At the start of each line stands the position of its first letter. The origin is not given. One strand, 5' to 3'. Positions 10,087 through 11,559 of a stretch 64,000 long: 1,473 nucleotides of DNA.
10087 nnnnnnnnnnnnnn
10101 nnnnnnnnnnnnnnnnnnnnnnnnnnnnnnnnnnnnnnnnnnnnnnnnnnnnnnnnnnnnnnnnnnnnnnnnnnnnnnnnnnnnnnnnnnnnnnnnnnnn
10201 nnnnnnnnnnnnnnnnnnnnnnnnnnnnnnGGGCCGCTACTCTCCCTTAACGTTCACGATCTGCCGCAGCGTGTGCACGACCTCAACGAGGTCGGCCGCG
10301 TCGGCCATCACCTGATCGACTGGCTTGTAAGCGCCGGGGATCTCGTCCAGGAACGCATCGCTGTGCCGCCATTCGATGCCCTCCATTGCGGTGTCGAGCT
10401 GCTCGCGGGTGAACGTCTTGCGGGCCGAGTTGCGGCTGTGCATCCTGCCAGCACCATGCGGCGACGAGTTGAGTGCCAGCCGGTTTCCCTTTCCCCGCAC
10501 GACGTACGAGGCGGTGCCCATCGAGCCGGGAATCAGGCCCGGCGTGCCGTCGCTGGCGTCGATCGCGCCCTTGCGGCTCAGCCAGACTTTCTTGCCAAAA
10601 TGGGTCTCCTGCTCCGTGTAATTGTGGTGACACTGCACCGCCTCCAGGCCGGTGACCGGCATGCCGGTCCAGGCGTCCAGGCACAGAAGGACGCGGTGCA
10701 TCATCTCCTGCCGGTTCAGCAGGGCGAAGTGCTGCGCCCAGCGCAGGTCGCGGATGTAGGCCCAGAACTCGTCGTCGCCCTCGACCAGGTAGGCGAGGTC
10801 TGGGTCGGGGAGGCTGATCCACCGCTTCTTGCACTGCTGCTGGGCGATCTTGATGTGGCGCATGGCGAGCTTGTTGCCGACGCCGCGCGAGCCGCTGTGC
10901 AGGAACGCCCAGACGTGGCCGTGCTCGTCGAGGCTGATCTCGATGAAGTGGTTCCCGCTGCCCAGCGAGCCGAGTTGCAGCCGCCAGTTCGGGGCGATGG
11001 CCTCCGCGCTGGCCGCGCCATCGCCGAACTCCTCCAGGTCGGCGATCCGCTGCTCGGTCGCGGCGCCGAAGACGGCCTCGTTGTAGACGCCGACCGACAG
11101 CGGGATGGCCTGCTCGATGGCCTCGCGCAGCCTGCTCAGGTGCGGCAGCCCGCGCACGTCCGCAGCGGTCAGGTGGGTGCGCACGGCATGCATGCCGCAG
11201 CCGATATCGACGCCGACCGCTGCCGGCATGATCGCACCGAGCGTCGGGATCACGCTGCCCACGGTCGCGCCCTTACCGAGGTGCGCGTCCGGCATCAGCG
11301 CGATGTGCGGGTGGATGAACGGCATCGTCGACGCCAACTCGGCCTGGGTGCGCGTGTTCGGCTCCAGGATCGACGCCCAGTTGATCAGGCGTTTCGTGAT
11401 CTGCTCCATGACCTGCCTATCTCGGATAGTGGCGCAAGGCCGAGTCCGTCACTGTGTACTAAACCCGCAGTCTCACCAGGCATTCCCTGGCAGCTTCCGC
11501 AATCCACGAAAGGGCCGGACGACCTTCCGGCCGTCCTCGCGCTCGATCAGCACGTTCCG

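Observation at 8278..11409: Prophage-encoded RNA end-repair pair: a Thg1-like 3'-5' polymerase three genes from RtcB ligase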

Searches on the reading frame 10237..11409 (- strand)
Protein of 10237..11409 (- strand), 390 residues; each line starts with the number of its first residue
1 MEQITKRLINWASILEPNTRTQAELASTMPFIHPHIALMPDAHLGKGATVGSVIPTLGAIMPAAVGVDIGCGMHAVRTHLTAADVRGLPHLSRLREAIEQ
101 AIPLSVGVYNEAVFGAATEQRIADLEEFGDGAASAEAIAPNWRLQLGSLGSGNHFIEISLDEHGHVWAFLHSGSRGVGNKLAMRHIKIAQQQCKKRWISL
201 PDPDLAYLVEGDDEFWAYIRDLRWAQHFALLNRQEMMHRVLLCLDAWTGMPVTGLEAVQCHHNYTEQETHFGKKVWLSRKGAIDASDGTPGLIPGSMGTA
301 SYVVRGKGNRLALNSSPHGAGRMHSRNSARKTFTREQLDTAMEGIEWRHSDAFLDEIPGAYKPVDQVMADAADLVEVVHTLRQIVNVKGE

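Call 3: search_protein_families(library=pfam, proteins=[window:10237-11409:-], max_evalue=0.01)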
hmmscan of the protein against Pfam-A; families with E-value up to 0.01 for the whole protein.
window:10237-11409:- (390 aa): 1 family
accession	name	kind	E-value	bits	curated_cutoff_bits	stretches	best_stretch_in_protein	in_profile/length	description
PF01139.22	RtcB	-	2.6e-117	393.1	27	1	22-389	1-426/426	tRNA-splicing ligase RtcB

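Call 4: search_protein_families(library=phrogs, proteins=[window:10237-11409:-], max_evalue=0.001)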
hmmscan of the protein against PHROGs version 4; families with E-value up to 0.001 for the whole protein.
window:10237-11409:- (390 aa): 2 families
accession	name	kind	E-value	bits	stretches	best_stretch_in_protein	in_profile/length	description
phrog_1075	-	DNA, RNA and nucleotide metabolism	1.3e-139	467.2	1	3-390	61-442/459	tRNA splicing ligase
phrog_32430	-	DNA, RNA and nucleotide metabolism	1.1e-38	133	1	262-389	10-138/139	tRNA splicing ligase RtcB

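Call 31: find_encoding_contigs(protein=window:10237-11409:-, flank=10000, max_places=5)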
Protein window:10237-11409:- (390 aa): no gene with exactly this product is on record in the collection.

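Call 33: find_related_loci(query=window:10237-11409:-, collection=viral_contigs, flank=10000)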
Query window:10237-11409:- (390 aa) in viral_contigs; peptide patterns used: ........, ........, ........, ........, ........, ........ (x = any residue, [..] = any of these).
47 stretches matched a pattern; 46 encode a relative of the query (tblastn E <= 1e-3); 46 distinct loci.
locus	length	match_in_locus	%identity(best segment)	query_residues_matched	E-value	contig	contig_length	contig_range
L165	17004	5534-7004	79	1-390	0e+0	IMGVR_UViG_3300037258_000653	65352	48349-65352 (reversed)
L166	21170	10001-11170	77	1-390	0e+0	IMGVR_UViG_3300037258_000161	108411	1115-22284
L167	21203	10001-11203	73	1-390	0e+0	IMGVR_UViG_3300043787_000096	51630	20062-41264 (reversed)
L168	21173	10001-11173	69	1-390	6e-178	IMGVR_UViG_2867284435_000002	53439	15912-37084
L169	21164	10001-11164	69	1-390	7e-175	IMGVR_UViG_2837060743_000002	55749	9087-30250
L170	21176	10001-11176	67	1-390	3e-174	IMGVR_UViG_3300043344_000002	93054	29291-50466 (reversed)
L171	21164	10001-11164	67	1-390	3e-170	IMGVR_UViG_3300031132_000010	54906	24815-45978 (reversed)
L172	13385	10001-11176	66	2-390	2e-165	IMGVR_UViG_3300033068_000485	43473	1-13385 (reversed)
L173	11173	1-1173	67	1-390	5e-165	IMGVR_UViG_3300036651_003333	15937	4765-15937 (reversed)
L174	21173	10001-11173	67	1-390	1e-164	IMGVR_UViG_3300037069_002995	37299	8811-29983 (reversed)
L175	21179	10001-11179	66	1-390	3e-163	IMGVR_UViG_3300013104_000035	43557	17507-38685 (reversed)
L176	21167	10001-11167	65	3-390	7e-162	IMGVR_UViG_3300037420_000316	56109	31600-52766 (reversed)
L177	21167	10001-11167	64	2-390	4e-161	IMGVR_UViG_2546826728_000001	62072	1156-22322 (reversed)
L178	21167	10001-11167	63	2-390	4e-159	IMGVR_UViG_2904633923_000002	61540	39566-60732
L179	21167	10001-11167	63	1-390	2e-159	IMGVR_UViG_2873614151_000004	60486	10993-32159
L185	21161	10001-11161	60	6-389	5e-149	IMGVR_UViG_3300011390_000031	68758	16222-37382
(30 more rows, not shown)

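Call 41: search_solved_structures(query=window:10237-11409:-, show_alignments=2, max_evalue=1e-20)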
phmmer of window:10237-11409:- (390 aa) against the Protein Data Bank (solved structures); distinct sequences matched with E-value up to 1e-20: 9.
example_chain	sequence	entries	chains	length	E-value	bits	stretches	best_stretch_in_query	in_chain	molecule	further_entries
4dwr_B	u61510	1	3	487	1.7e-35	126.3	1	18-389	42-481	tRNA-splicing ligase RtcB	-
1uc2_A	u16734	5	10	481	2.6e-35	125.7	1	18-385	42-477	hypothetical protein PH1602 | tRNA-splicing ligase RtcB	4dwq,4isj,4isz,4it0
7lfq_A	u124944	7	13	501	3.3e-35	125.3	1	18-385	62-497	RNA-splicing ligase RtcB | tRNA-splicing ligase RtcB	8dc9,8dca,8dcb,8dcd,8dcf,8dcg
2epg_A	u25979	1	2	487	1.6e-31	113.2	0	144-389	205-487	Hypothetical protein TTHA1785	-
9i8v_C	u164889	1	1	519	3.1e-22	82.6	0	144-373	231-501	RNA-splicing ligase RtcB homolog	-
7p3b_A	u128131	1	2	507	5.2e-22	81.9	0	144-373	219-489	RNA-splicing ligase RtcB homolog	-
8odo_A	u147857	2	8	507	5.2e-22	81.9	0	144-373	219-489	RNA-splicing ligase RtcB homolog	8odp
8orj_A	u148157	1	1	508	5.3e-22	81.9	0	144-373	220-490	RNA-splicing ligase RtcB homolog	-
8btt_A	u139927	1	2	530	7.2e-22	81.4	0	144-373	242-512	RNA-splicing ligase RtcB homolog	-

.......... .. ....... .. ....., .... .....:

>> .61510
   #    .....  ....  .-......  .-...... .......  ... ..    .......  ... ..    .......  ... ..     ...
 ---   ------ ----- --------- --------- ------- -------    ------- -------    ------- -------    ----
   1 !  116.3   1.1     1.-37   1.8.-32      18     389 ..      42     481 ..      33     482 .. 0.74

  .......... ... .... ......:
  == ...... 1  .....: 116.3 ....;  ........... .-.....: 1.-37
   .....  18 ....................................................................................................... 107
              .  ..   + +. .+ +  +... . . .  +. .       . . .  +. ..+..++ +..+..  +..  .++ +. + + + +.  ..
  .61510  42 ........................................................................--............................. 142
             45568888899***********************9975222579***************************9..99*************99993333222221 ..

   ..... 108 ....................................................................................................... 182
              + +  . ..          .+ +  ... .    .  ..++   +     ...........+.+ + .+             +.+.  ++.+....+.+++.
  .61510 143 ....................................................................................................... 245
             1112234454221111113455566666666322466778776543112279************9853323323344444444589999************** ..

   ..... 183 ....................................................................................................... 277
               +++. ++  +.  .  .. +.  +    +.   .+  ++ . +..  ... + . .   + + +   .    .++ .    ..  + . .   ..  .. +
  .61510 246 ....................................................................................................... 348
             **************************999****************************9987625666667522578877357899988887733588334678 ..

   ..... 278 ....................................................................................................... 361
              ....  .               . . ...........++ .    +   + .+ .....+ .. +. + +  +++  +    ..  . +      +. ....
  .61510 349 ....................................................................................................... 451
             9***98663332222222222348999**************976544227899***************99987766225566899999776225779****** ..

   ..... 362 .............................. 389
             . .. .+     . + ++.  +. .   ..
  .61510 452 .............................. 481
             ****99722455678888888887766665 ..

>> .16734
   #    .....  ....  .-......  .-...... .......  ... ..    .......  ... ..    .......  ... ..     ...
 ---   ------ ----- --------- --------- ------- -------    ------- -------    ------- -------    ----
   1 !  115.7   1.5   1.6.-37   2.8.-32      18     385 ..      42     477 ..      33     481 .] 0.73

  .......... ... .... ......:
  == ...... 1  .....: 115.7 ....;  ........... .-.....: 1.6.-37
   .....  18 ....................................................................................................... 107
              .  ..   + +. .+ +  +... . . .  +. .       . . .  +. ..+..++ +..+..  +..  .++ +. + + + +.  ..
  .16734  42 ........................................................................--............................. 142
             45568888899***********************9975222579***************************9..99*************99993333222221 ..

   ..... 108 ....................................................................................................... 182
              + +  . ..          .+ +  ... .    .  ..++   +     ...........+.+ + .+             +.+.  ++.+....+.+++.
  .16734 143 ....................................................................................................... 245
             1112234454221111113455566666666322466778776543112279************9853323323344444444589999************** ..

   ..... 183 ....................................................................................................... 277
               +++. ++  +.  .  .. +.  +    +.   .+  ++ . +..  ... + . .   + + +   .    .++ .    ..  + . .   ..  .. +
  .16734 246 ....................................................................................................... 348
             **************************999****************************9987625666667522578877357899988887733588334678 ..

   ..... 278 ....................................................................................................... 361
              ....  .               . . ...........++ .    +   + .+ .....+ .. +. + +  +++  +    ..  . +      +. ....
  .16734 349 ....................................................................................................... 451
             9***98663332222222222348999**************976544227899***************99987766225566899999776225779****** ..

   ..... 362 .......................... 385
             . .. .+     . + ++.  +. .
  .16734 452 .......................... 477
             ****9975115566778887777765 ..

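Call 47: search_dna_similar(query=window:10237-11409:-, collection=phages, mode=protein, max_rows=60, rows=spread)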
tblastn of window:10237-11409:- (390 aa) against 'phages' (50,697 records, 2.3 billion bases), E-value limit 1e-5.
Records with a match: 705; places in all: 705; records where one place covers at least 80% of the query: 625.
Best place of each record, by identity: 60-80% 37; <60% 668.
By first word of the organism name: Mycobacterium 221; Bacillus 63; Listeria 58; Brevibacterium 32; Caulobacter 30; Halorubrum 30; Gordonia 25; Enterococcus 23; Microbacterium 19; Pseudomonas 17; and 47 more.
By host as written in the record: Mycobacterium smegmatis mc2 155 163; Listeria monocytogenes 47; - 46; Brevibacterium aurantiacum SMQ-1335 32; Mycobacterium smegmatis mc#155 29; Gordonia terrae 3612 24; Halorubrum sp. 16; Erwinia amylovora 14; and 156 more.
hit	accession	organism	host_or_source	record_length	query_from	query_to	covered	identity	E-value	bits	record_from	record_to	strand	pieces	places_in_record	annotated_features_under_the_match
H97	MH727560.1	Corynebacterium phage SamW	Corynebacterium xerosis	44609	3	389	99%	59.5%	5e-140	446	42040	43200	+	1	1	58: RtcB-like RNA ligase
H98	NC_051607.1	Mycobacterium phage DarthP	Mycobacterium smegmatis mc2 155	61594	2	390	100%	57.8%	5e-139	443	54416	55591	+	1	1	83: tRNA splicing ligase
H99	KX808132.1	Mycobacterium phage Amelie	Mycobacterium smegmatic mc2 155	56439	4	389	99%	57.0%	1e-134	430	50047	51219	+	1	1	RtcB-like RNA ligase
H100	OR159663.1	Gordonia Phage PhinkBoden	Gordonia terrae 3612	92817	2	389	99%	56.7%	2e-133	427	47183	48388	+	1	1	72: RtcB-like RNA ligase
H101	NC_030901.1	Gordonia phage ClubL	Gordonia terrae 3612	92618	2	389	99%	56.4%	3e-133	426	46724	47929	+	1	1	73: tRNA splicing ligase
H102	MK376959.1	Gordonia phage Aphelion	Gordonia terrae 3612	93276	2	389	99%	56.2%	3e-132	423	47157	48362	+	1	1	72: RtcB-like RNA ligase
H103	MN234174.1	Mycobacterium phage Efra2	Mycobacterium smegmatis mc2 155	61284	4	390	99%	56.1%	8e-131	419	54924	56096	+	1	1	91: RtcB-like RNA ligase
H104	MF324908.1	Mycobacterium phage Unicorn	Mycobacterium smegmatis mc2 155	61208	4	390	99%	56.1%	3e-132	423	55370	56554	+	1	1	92: RtcB-like RNA ligase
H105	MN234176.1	Mycobacterium phage Yuna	Mycobacterium smegmatis mc2 155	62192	3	389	99%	55.9%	5e-130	417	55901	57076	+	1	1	88: RtcB-like RNA ligase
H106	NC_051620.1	Mycobacterium phage LastHope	Mycobacterium smegmatis mc2 155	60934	4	390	99%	55.6%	6e-131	419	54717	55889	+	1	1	91: tRNA splicing ligase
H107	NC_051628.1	Mycobacterium phage Urkel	Mycobacterium smegmatis mc2 155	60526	3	390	99%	55.2%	7e-130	416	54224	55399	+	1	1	tRNA splicing ligase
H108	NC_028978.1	Mycobacterium phage Murucutumbu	Mycobacterium smegmatis mc2 155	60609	4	390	99%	55.1%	2e-130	418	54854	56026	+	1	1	tRNA splicing ligase | hypothetical protein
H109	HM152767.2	Mycobacterium phage CrimD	Mycobacterium smegmatis mc2 155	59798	4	390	99%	54.7%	3e-126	406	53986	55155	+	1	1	85: RtcB-like RNA ligase | 86: hypothetical protein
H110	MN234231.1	Mycobacterium phage Rapunzel97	Mycobacterium smegmatis mc2 155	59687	3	390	99%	54.3%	1e-127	410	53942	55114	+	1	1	87: RtcB-like RNA ligase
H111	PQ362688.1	Mycobacterium phage Zabiza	Mycobacterium smegmatis mc#155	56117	3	390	99%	54.3%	2e-127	410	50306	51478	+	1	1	81: rtcB-like RNA ligase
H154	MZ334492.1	Halorubrum phage HRTV-14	Halorubrum sp.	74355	146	388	62%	30.1%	9e-18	91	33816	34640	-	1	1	RNA-splicing ligase RtcB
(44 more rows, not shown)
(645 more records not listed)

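Call 73: search_protein_families(library=padloc, proteins=[window:10237-11409:-], max_evalue=0.001)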
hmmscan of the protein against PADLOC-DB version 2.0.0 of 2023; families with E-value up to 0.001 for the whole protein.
window:10237-11409:- (390 aa): 0 families

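Call 74: search_protein_families(library=ncbifam, proteins=[window:10237-11409:-], max_evalue=0.001)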
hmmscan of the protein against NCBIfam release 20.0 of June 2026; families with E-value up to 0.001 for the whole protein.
window:10237-11409:- (390 aa): 4 families
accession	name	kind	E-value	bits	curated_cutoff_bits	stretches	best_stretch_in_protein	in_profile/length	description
NF052663.1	RtcB_rel_intein2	exception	3.8e-113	379.5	1050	2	71-389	311-626/626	intein-containing RctB family protein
NF007153.0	PRK09588.1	equivalog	1.2e-43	149.6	407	1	15-389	22-373/379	RNA ligase RtcB family protein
TIGR03073.1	release_rtcB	hypoth_equivalog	1.6e-33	116.3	271.8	1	22-382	18-355/356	RNA ligase RtcB family protein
NF038162.1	RtcB_rel_intein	exception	1.6e-33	115.8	1150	1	141-389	671-961/961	intein-containing RtcB family protein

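Call 90: search_protein_families(library=pfam, proteins=[L185:9092-9955:+, L167:7797-8600:+, L167:8558-9967:+, L177:11185-11631:+], max_evalue=0.001)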
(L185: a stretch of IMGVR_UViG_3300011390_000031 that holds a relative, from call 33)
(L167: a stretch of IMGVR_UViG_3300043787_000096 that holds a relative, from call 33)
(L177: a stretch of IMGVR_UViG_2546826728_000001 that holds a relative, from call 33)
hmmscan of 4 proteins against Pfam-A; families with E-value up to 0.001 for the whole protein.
L185:9092-9955:+ (287 aa): 1 family
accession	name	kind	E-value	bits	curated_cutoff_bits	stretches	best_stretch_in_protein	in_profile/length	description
PF10127.15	RlaP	-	1.8e-39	136.3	23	1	35-270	15-248/249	RNA repair pathway DNA polymerase beta family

L167:7797-8600:+ (267 aa): 1 family
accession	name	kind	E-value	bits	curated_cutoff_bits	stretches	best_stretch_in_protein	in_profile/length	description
PF10127.15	RlaP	-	1e-19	71.7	23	1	40-202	19-174/249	RNA repair pathway DNA polymerase beta family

L167:8558-9967:+ (469 aa): 2 families
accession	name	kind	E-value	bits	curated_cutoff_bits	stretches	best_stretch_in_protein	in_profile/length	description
PF01743.26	PolyA_pol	-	1.9e-20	73.9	23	1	40-166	3-126/126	Poly A polymerase head domain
PF01966.28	HD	-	1e-07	32.7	22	1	269-355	3-86/116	HD domain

L177:11185-11631:+ (149 aa): 4 families
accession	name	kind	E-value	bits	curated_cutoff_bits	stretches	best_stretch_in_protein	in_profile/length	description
PF25109.1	HAD_PNKP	-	6.8e-21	75.3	27.6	1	1-145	1-138/143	Polynucleotide kinase PNKP phosphatase domain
PF03767.20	Acid_phosphat_B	-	1.9e-06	28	27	1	2-128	78-205/230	HAD superfamily, subfamily IIIB (Acid phosphatase)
PF12710.13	HAD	-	3.9e-05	24.6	27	0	50-83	89-119/189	haloacid dehalogenase-like hydrolase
PF00702.32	Hydrolase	-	8.4e-05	23.5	26.4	1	3-144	3-119/191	haloacid dehalogenase-like hydrolase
